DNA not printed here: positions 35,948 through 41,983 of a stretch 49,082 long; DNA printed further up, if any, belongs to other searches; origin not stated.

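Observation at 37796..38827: C-family (DnaE-like) DNA polymerase palm/fingers core embedded in-frame in a conjugative relaxase-helicase-primase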

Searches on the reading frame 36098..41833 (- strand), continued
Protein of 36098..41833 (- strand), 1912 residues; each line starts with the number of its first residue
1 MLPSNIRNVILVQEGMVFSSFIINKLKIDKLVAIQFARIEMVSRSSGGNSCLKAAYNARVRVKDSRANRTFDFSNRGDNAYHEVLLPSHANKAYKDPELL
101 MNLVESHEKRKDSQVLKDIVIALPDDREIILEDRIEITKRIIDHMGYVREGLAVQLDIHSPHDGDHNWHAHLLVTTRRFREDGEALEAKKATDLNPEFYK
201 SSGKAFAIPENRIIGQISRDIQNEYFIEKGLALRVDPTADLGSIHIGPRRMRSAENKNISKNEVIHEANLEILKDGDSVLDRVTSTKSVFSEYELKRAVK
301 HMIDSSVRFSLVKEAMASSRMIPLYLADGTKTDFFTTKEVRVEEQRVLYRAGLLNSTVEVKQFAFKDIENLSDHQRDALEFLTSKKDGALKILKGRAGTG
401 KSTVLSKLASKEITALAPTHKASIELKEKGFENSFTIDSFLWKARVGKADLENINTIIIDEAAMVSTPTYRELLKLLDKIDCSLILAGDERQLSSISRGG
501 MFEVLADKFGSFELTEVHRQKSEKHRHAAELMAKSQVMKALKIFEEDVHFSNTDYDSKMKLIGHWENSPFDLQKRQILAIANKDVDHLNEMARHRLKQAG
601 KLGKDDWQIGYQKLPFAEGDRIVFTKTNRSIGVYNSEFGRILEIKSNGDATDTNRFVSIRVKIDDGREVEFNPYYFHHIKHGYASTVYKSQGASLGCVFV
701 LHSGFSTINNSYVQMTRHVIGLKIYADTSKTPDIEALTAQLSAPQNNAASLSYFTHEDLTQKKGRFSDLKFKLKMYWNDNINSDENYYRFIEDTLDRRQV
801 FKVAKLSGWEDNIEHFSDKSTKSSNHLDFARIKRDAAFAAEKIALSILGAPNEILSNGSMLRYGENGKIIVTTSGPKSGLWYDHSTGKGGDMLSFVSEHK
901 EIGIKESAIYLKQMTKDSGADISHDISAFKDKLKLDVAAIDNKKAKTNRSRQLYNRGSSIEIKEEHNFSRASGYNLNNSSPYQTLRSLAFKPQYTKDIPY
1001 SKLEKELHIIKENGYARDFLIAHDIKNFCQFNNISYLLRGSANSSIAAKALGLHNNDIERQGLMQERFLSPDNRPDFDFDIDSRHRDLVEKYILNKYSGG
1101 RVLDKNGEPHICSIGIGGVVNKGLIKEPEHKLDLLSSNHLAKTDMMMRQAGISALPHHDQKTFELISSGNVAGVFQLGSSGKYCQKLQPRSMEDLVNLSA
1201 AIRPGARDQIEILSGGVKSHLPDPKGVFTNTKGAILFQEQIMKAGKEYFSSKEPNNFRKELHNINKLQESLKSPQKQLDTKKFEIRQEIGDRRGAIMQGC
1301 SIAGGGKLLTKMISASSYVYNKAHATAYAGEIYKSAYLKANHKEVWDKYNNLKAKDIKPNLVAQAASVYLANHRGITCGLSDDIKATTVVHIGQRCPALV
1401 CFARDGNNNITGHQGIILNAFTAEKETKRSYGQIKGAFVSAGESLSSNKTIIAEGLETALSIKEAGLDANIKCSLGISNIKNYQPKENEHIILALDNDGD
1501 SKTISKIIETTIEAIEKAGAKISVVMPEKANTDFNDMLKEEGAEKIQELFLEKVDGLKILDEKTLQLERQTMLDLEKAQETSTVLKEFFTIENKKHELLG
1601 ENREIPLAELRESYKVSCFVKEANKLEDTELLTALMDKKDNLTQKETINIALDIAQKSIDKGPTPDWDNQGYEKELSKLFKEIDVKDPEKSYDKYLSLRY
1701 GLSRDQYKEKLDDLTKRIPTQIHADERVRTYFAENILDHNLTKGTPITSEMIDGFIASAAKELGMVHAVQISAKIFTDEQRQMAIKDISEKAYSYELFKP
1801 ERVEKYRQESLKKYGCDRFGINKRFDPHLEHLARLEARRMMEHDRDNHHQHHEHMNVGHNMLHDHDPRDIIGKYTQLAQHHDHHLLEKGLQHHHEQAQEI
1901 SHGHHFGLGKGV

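Call 11: find_homologous_proteins(query=window:36098-41833:-, max_evalue=1e-10)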
Query window:36098-41833:- (1912 aa): 388 proteins with E <= 1e-10 among 8000 candidates; the best 120 are listed.
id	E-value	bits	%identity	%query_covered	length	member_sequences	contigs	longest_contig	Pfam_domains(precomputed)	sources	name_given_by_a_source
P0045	0.0e+0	4311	100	100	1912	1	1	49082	PF01443.25,PF13604.13,PF13245.13,PF03389.22,PF13362.13,PF17657.7,PF07733.19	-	-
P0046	0.0e+0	1889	57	81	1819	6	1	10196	PF01443.25,PF13604.13,PF13245.13,PF03389.22,PF13362.13,PF17657.7,PF07733.19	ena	-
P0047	0.0e+0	1075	39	82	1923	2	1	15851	PF01443.25,PF13604.13,PF13245.13,PF03389.22,PF13362.13,PF17657.7,PF07733.19,PF23639.2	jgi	-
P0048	8.8e-267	907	42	38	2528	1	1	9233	PF01443.25,PF13604.13,PF13245.13,PF03389.22,PF13362.13,PF17657.7,PF07733.19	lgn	-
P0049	6.5e-247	841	44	41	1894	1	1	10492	PF01443.25,PF13604.13,PF13245.13,PF03389.22,PF13362.13,PF22232.3,PF23639.2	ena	-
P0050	5.9e-245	834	40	50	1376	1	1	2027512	PF01443.25,PF13604.13,PF13245.13,PF03389.22,PF13362.13,PF22232.3,PF23639.2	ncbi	ncbi:MAG: AAA family ATPase [Rickettsia endosymbiont of Argas persicus]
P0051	6.6e-244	831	41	46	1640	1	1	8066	PF01443.25,PF13604.13,PF13245.13,PF03389.22,PF13362.13,PF22232.3,PF23639.2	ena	-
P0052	4.2e-243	828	40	50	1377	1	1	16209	PF01443.25,PF13604.13,PF13245.13,PF03389.22,PF13362.13,PF22232.3,PF23639.2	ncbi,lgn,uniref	ncbi:MAG: AAA family ATPase [Rickettsia sp.]|uniref:AAA family ATPase n=1 Tax=Rickettsia sp. TaxID=7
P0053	4.4e-243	828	40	50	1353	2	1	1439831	PF01443.25,PF13604.13,PF13245.13,PF03389.22,PF13362.13,PF22232.3,PF23639.2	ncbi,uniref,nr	ncbi:AAA domain protein [Rickettsia amblyommatis str. Ac/Pa]|uniref:AAA domain protein n=1 Tax=Ricke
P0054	1.2e-241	823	43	41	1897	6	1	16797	PF01443.25,PF13604.13,PF13245.13,PF03389.22,PF13362.13,PF22232.3,PF23639.2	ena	-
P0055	3.9e-241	822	40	49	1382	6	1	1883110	PF01443.25,PF13604.13,PF13245.13,PF03389.22,PF13362.13,PF22232.3,PF23639.2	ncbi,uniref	ncbi:AAA family ATPase [Rickettsia endosymbiont of Nabis limbatus]|uniref:AAA family ATPase n=1 Tax=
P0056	7.1e-241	821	44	41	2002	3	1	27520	PF01443.25,PF13604.13,PF13245.13,PF03389.22,PF13362.13,PF22232.3,PF23639.2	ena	-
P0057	5.6e-240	818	40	50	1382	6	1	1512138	PF01443.25,PF13604.13,PF13245.13,PF03389.22,PF13362.13,PF22232.3,PF23639.2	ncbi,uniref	ncbi:AAA family ATPase [Rickettsia endosymbiont of Lasioglossum villosulum]|uniref:AAA family ATPase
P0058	9.2e-240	817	43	38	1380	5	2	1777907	PF13604.13,PF13245.13,PF03389.22,PF13362.13,PF22232.3,PF23639.2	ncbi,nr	ncbi:AAA family ATPase [Rickettsia tamurae]|nr:AAA family ATPase [Rickettsia tamurae]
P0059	1.0e-239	817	39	49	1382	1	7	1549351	PF01443.25,PF13604.13,PF13245.13,PF03389.22,PF13362.13,PF22232.3,PF23639.2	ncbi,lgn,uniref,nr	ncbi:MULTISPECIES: AAA family ATPase [Rickettsia]|uniref:Conjugal transfer relaxase TraA n=5 Tax=Ric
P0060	1.0e-239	817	39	49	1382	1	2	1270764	PF01443.25,PF13604.13,PF13245.13,PF03389.22,PF13362.13,PF22232.3,PF23639.2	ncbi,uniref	ncbi:AAA family ATPase [Rickettsia sp. 2024-CO-Wats]|uniref:AAA family ATPase n=1 Tax=unclassified R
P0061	4.4e-239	815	42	46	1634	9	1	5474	PF01443.25,PF13604.13,PF13245.13,PF03389.22,PF18335.8,PF13362.13,PF22232.3,PF23639.2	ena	-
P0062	7.6e-239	814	40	50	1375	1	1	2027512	PF01443.25,PF13604.13,PF13245.13,PF03389.22,PF13362.13,PF22232.3,PF23639.2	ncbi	ncbi:MAG: AAA family ATPase [Rickettsia endosymbiont of Argas persicus]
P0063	7.9e-239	814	39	50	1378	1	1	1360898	PF01443.25,PF13604.13,PF13245.13,PF03389.22,PF13362.13,PF22232.3,PF23639.2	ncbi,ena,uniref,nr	ncbi:AAA family ATPase [Rickettsia massiliae]|uniref:Conjugal transfer protein TraA n=1 Tax=Ricketts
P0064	4.9e-238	811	40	49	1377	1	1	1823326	PF01443.25,PF13604.13,PF13245.13,PF03389.22,PF13362.13,PF22232.3,PF23639.2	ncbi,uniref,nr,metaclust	ncbi:AAA family ATPase [Rickettsia endosymbiont of Ixodes scapularis]|uniref:AAA family ATPase n=1 T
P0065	1.4e-237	810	42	46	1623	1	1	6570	PF01443.25,PF13604.13,PF13245.13,PF03389.22,PF18335.8,PF13362.13,PF22232.3,PF23639.2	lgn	-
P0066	1.8e-237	810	40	49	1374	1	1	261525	PF13086.13,PF01443.25,PF13604.13,PF13245.13,PF03389.22,PF13362.13,PF22232.3,PF23639.2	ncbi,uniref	ncbi:AAA family ATPase [Rickettsia endosymbiont of Orchestes rusci]|uniref:AAA family ATPase n=1 Tax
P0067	5.3e-237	808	40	47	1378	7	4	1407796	PF01443.25,PF13604.13,PF13245.13,PF03389.22,PF13362.13,PF22232.3,PF23639.2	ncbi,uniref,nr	ncbi:conjugal transfer protein TraA [Rickettsia amblyommatis]|uniref:Conjugal transfer protein TraA 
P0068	9.2e-237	807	39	50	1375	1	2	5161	PF01443.25,PF13604.13,PF13245.13,PF03389.22,PF13362.13,PF22232.3,PF23639.2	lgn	-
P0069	1.8e-236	806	42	46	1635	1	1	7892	PF01443.25,PF13604.13,PF13245.13,PF03389.22,PF18335.8,PF13362.13,PF23639.2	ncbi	-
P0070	1.9e-236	806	40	46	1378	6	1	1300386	PF01443.25,PF13604.13,PF13245.13,PF03389.22,PF13362.13,PF22232.3,PF23639.2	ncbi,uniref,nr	ncbi:AAA family ATPase [Rickettsia parkeri]|uniref:AAA family ATPase n=1 Tax=Rickettsia parkeri TaxI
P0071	2.0e-236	806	45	38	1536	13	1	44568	PF05970.21,PF01443.25,PF13604.13,PF13245.13,PF03389.22,PF18335.8,PF13362.13,PF22232.3,PF23639.2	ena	-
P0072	3.9e-236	805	45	41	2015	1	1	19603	PF01443.25,PF13604.13,PF13245.13,PF03389.22,PF13362.13,PF22232.3,PF23639.2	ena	-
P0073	6.9e-236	804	39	49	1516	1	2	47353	PF01443.25,PF13604.13,PF13245.13,PF03389.22,PF13362.13,PF22232.3,PF23639.2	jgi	jgi:Ti-type conjugative transfer relaxase TraA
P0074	1.5e-234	800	45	38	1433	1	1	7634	PF13604.13,PF13245.13,PF03389.22,PF13362.13,PF22232.3,PF23639.2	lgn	-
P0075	3.0e-234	799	45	38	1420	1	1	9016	PF01443.25,PF13604.13,PF13245.13,PF03389.22,PF13362.13,PF22232.3,PF23639.2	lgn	-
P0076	1.6e-233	796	40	50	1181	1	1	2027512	PF01443.25,PF13604.13,PF13245.13,PF03389.22,PF13362.13,PF22232.3,PF23639.2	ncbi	ncbi:MAG: AAA family ATPase [Rickettsia endosymbiont of Argas persicus]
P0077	6.6e-233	794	39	49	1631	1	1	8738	PF13604.13,PF13245.13,PF03389.22,PF18335.8,PF13362.13,PF22232.3,PF23639.2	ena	-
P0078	1.0e-232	794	40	49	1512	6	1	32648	PF05970.21,PF01443.25,PF13604.13,PF13245.13,PF03389.22,PF13362.13,PF22232.3,PF23639.2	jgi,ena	-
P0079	3.5e-232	792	38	49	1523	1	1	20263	PF01443.25,PF13604.13,PF13245.13,PF03389.22,PF13362.13,PF22232.3,PF23639.2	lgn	-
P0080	3.5e-231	789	44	38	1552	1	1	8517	PF01443.25,PF13604.13,PF13245.13,PF03389.22,PF13362.13,PF22232.3,PF23639.2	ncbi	-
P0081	3.6e-231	789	39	49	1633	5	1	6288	PF13604.13,PF13245.13,PF03389.22,PF18335.8,PF13362.13,PF22232.3,PF23639.2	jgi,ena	-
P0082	3.8e-231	789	44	38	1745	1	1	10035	PF01443.25,PF13604.13,PF13245.13,PF03389.22,PF13362.13,PF22232.3,PF23639.2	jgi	jgi:Ti-type conjugative transfer relaxase TraA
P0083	9.9e-231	787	43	39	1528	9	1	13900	PF01443.25,PF13604.13,PF13245.13,PF03389.22,PF13362.13,PF22232.3,PF23639.2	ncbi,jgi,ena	ncbi:MAG: AAA family ATPase [Alphaproteobacteria bacterium]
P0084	2.4e-228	779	41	46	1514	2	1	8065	PF05970.21,PF01443.25,PF13604.13,PF13245.13,PF03389.22,PF13362.13,PF22232.3,PF23639.2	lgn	-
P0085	2.5e-228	779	44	38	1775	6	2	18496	PF13604.13,PF13245.13,PF03389.22,PF18335.8,PF13362.13,PF22232.3,PF23639.2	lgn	-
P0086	2.8e-228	779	40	46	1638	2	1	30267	PF01443.25,PF13604.13,PF13245.13,PF03389.22,PF18335.8,PF13362.13,PF23639.2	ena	-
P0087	3.9e-228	779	40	49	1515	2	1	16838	PF05970.21,PF01443.25,PF13604.13,PF13245.13,PF03389.22,PF13362.13,PF22232.3,PF23639.2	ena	-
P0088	1.1e-227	777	43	38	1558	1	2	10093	PF01443.25,PF13604.13,PF13245.13,PF03389.22,PF13362.13,PF22232.3,PF23639.2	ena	-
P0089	2.1e-227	776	45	38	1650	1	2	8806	PF01443.25,PF13604.13,PF13245.13,PF03389.22,PF18335.8,PF13362.13,PF22232.3,PF23639.2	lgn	-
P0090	3.7e-227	775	44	42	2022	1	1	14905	PF01443.25,PF13604.13,PF13245.13,PF03389.22,PF13362.13,PF23639.2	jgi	-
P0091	1.3e-226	773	38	48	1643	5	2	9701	PF13604.13,PF13245.13,PF03389.22,PF18335.8,PF13362.13,PF22232.3,PF23639.2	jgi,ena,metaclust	metaclust:\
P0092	1.7e-226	773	38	49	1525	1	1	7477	PF01443.25,PF13604.13,PF13245.13,PF03389.22,PF13362.13,PF23639.2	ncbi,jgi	jgi:Ti-type conjugative transfer relaxase TraA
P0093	2.0e-226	773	43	38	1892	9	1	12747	PF01443.25,PF13604.13,PF13245.13,PF03389.22,PF13362.13,PF22232.3,PF23639.2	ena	-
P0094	8.8e-226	771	43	38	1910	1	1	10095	PF13604.13,PF13245.13,PF03389.22,PF18335.8,PF13362.13,PF22232.3,PF23639.2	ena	-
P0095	2.4e-225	769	43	43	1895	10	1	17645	PF01443.25,PF13604.13,PF13245.13,PF03389.22,PF13362.13,PF23639.2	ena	-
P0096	4.0e-225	769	41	46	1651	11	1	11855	PF01443.25,PF13604.13,PF13245.13,PF03389.22,PF18335.8,PF13362.13,PF22232.3,PF23639.2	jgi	jgi:Ti-type conjugative transfer relaxase TraA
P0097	5.9e-225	768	45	38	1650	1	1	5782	PF01443.25,PF13604.13,PF13245.13,PF03389.22,PF18335.8,PF13362.13,PF23639.2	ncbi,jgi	jgi:Ti-type conjugative transfer relaxase TraA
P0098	8.6e-225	767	45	38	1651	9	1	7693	PF01443.25,PF13604.13,PF13245.13,PF03389.22,PF18335.8,PF13362.13,PF23639.2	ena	-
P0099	8.6e-225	767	39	49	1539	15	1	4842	PF01443.25,PF13604.13,PF13245.13,PF03389.22,PF13362.13,PF22232.3,PF23639.2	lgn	-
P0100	1.3e-224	767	44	38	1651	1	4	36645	PF01443.25,PF13604.13,PF13245.13,PF03389.22,PF18335.8,PF13362.13,PF22232.3,PF23639.2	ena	-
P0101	2.1e-224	766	43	42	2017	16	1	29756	PF01443.25,PF13604.13,PF13245.13,PF03389.22,PF13362.13,PF23639.2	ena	-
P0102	2.9e-224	766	41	46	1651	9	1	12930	PF01443.25,PF13604.13,PF13245.13,PF03389.22,PF18335.8,PF13362.13,PF23639.2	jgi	-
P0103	1.1e-223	764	41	46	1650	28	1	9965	PF01443.25,PF13604.13,PF13245.13,PF03389.22,PF18335.8,PF13362.13,PF22232.3,PF23639.2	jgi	jgi:Ti-type conjugative transfer relaxase TraA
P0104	2.0e-223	763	40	49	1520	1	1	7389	PF13604.13,PF13245.13,PF03389.22,PF13362.13,PF23639.2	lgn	-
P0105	2.8e-223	762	40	45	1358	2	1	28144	PF01443.25,PF13604.13,PF13245.13,PF03389.22,PF13362.13,PF22232.3,PF23639.2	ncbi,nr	ncbi:MAG: AAA family ATPase [Rickettsia endosymbiont of Ixodes persulcatus]|nr:AAA family ATPase [Ri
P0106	5.5e-223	762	44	38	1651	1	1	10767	PF05970.21,PF01443.25,PF13604.13,PF13245.13,PF03389.22,PF18335.8,PF13362.13,PF23639.2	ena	-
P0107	4.7e-222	758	40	46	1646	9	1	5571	PF01443.25,PF13604.13,PF13245.13,PF03389.22,PF18335.8,PF13362.13,PF22232.3,PF23639.2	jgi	jgi:Ti-type conjugative transfer relaxase TraA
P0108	5.3e-221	755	42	43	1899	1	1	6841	PF01443.25,PF13604.13,PF13245.13,PF03389.22,PF13362.13,PF23639.2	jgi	jgi:Ti-type conjugative transfer relaxase TraA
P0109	1.0e-220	754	41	46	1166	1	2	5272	PF01443.25,PF13604.13,PF13245.13,PF03389.22,PF18335.8,PF23639.2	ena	-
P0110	1.9e-220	753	42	41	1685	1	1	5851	PF13604.13,PF13245.13,PF03389.22,PF18335.8,PF13362.13,PF23639.2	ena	-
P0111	2.0e-220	753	44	38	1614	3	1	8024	PF01443.25,PF13604.13,PF13245.13,PF03389.22,PF18335.8,PF13362.13,PF22232.3,PF23639.2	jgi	jgi:Ti-type conjugative transfer relaxase TraA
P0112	3.8e-220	752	41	41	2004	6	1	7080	PF01443.25,PF13604.13,PF13245.13,PF03389.22,PF13362.13,PF22232.3,PF23639.2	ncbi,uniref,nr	ncbi:putative conjugal transfer protein TraH [Candidatus Megaera venefica]|uniref:Conjugal transfer 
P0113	4.6e-220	752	42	38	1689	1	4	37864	PF01443.25,PF13604.13,PF13245.13,PF03389.22,PF13362.13,PF22232.3,PF23639.2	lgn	-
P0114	6.9e-220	751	38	46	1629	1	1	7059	PF01443.25,PF13604.13,PF13245.13,PF03389.22,PF18335.8,PF13362.13,PF23639.2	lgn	-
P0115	4.5e-219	749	42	38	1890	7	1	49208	PF01443.25,PF13604.13,PF13245.13,PF03389.22,PF13362.13,PF22232.3,PF23639.2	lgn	-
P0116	4.5e-219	749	44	38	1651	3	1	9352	PF01443.25,PF13604.13,PF13245.13,PF03389.22,PF18335.8,PF13362.13,PF22232.3,PF23639.2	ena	-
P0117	8.8e-219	748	39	41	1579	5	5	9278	PF01443.25,PF13604.13,PF13245.13,PF03389.22,PF13362.13,PF22232.3,PF23639.2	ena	-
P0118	1.9e-218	746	38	49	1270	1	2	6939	PF05970.21,PF01443.25,PF13604.13,PF13245.13,PF03389.22,PF13362.13,PF23639.2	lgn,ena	-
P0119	3.5e-218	746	42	38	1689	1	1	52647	PF01443.25,PF13604.13,PF13245.13,PF03389.22,PF13362.13,PF22232.3,PF23639.2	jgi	jgi:Ti-type conjugative transfer relaxase TraA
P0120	1.1e-217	744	37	50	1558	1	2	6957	PF01443.25,PF13604.13,PF13245.13,PF03389.22,PF13362.13,PF22232.3,PF23639.2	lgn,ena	-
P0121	1.4e-217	744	43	38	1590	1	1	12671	PF13604.13,PF13245.13,PF03389.22,PF13362.13,PF23639.2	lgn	-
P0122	1.5e-217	743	41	38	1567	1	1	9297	PF01443.25,PF13604.13,PF13245.13,PF03389.22,PF13362.13,PF22232.3,PF23639.2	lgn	-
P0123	2.6e-217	743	42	38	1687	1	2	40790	PF01443.25,PF13604.13,PF13245.13,PF03389.22,PF13362.13,PF22232.3,PF23639.2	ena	-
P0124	2.6e-217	743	43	38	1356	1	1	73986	PF01443.25,PF13604.13,PF13245.13,PF03389.22,PF18335.8,PF13362.13,PF22232.3,PF23639.2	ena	-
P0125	3.6e-217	742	43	42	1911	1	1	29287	PF01443.25,PF13604.13,PF13245.13,PF03389.22,PF13362.13,PF23639.2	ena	-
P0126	3.8e-217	742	38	46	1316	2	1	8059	PF01443.25,PF13604.13,PF13245.13,PF03389.22,PF13362.13,PF23639.2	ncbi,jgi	jgi:Ti-type conjugative transfer relaxase TraA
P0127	4.7e-217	742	41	41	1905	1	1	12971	PF01443.25,PF13604.13,PF13245.13,PF03389.22,PF13362.13,PF22232.3,PF23639.2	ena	-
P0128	4.7e-217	742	41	38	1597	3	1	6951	PF01443.25,PF13604.13,PF13245.13,PF03389.22,PF18335.8,PF13362.13,PF22232.3,PF23639.2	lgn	-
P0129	3.1e-216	739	43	40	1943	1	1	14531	PF01443.25,PF13604.13,PF13245.13,PF03389.22,PF13362.13,PF22232.3,PF23639.2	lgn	-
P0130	4.3e-214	732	41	41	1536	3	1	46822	PF01443.25,PF13604.13,PF13245.13,PF03389.22,PF13362.13,PF23639.2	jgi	jgi:Ti-type conjugative transfer relaxase TraA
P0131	1.5e-213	730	44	38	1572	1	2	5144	PF01443.25,PF13604.13,PF13245.13,PF03389.22,PF18335.8,PF13362.13,PF23639.2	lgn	-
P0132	2.2e-213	730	42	39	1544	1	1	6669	PF13604.13,PF13245.13,PF03389.22,PF13401.13,PF13362.13,PF22232.3,PF23639.2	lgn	-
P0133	2.9e-213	729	42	41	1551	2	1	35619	PF01443.25,PF13604.13,PF13245.13,PF03389.22,PF13362.13,PF23639.2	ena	-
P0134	7.9e-213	728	43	38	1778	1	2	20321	PF13604.13,PF13245.13,PF03389.22,PF18335.8,PF13362.13,PF23639.2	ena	-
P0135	1.2e-212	727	40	42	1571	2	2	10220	PF01443.25,PF13604.13,PF13245.13,PF03389.22,PF13362.13,PF23639.2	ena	-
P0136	1.7e-212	727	38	46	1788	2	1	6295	PF13604.13,PF13245.13,PF03389.22,PF13362.13,PF22232.3,PF23639.2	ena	-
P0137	1.8e-212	727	37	50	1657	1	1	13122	PF01443.25,PF13604.13,PF13245.13,PF03389.22,PF18335.8,PF13362.13,PF22232.3,PF23639.2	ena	-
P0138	4.0e-212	726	38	46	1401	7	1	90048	PF01443.25,PF13604.13,PF13245.13,PF03389.22,PF13362.13,PF22232.3,PF23639.2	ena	-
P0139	8.1e-212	724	41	38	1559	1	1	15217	PF01443.25,PF13604.13,PF13245.13,PF03389.22,PF13362.13,PF22232.3,PF23639.2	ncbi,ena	-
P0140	3.3e-211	722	43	38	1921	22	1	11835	PF01443.25,PF13604.13,PF13245.13,PF03389.22,PF18335.8,PF13362.13,PF22232.3,PF23639.2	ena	-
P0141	5.3e-211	722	41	38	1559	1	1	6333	PF01443.25,PF13604.13,PF13245.13,PF03389.22,PF13362.13,PF22232.3,PF23639.2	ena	-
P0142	5.6e-211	722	41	38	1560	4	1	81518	PF01443.25,PF13604.13,PF13245.13,PF03389.22,PF13362.13,PF22232.3,PF23639.2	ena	-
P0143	5.7e-211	722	43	38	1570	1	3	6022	PF01443.25,PF13604.13,PF13245.13,PF03389.22,PF13362.13,PF22232.3,PF23639.2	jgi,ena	-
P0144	5.9e-211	722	39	42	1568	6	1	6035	PF13604.13,PF13245.13,PF03389.22,PF13362.13,PF22232.3,PF23639.2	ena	-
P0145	7.1e-211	721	38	49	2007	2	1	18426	PF13604.13,PF13245.13,PF03389.22,PF13362.13,PF22232.3,PF23639.2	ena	-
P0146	2.0e-210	720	42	38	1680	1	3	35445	PF01443.25,PF13604.13,PF13245.13,PF03389.22,PF13362.13,PF22232.3,PF23639.2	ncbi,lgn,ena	-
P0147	2.2e-210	720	42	38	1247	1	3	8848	PF01443.25,PF13604.13,PF13245.13,PF03389.22,PF18335.8,PF13362.13,PF22232.3,PF23639.2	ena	-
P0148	2.3e-210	720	41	38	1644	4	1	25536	PF13604.13,PF13245.13,PF03389.22,PF13362.13,PF22232.3,PF23639.2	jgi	jgi:Ti-type conjugative transfer relaxase TraA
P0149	3.4e-210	719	39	46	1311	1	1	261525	PF01443.25,PF13604.13,PF13245.13,PF03389.22,PF13362.13,PF22232.3,PF23639.2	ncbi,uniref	ncbi:AAA family ATPase [Rickettsia endosymbiont of Orchestes rusci]|uniref:AAA family ATPase n=1 Tax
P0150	3.8e-210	719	38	46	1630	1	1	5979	PF13604.13,PF13245.13,PF03389.22,PF13362.13,PF22232.3,PF23639.2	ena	-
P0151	4.7e-210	719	44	38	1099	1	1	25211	PF01443.25,PF13604.13,PF13245.13,PF03389.22,PF22232.3,PF23639.2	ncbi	-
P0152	7.2e-209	715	41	38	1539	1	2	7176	PF01443.25,PF13604.13,PF13245.13,PF03389.22,PF18335.8,PF13362.13,PF22232.3,PF23639.2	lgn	-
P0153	2.1e-208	713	42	38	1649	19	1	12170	PF01443.25,PF13604.13,PF13245.13,PF03389.22,PF18335.8,PF13362.13,PF23639.2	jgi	-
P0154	2.1e-208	713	42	38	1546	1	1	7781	PF01443.25,PF13604.13,PF13245.13,PF03389.22,PF18335.8,PF13362.13,PF22232.3,PF23639.2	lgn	-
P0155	2.3e-208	713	39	46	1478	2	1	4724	PF13604.13,PF13245.13,PF03389.22,PF13362.13,PF23639.2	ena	-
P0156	3.2e-208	713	40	38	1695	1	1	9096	PF13604.13,PF13245.13,PF03389.22,PF13362.13,PF22232.3,PF23639.2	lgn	-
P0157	6.9e-208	711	42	38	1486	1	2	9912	PF01443.25,PF13604.13,PF13245.13,PF03389.22,PF18335.8,PF13362.13,PF23639.2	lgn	-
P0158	8.0e-208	711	36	46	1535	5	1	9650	PF13604.13,PF13245.13,PF03389.22,PF18335.8,PF13362.13,PF22232.3,PF23639.2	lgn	-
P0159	1.6e-207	710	40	40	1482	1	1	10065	PF13604.13,PF13245.13,PF03389.22,PF13362.13,PF23639.2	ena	-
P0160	4.4e-207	709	38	46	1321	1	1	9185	PF13604.13,PF13245.13,PF03389.22,PF13362.13,PF23639.2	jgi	-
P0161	1.3e-206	707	38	46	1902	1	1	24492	PF01443.25,PF13604.13,PF13245.13,PF03389.22,PF13362.13,PF22232.3,PF23639.2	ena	-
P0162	3.1e-206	706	38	46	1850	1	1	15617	PF01443.25,PF13604.13,PF13245.13,PF03389.22,PF18335.8,PF13362.13,PF23639.2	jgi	jgi:Ti-type conjugative transfer relaxase TraA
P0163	4.3e-205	702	40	47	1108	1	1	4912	PF01443.25,PF13604.13,PF13245.13,PF03389.22,PF18335.8,PF22232.3,PF23639.2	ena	-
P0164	1.6e-204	700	37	49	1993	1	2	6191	PF13604.13,PF13245.13,PF03389.22,PF13362.13,PF23639.2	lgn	-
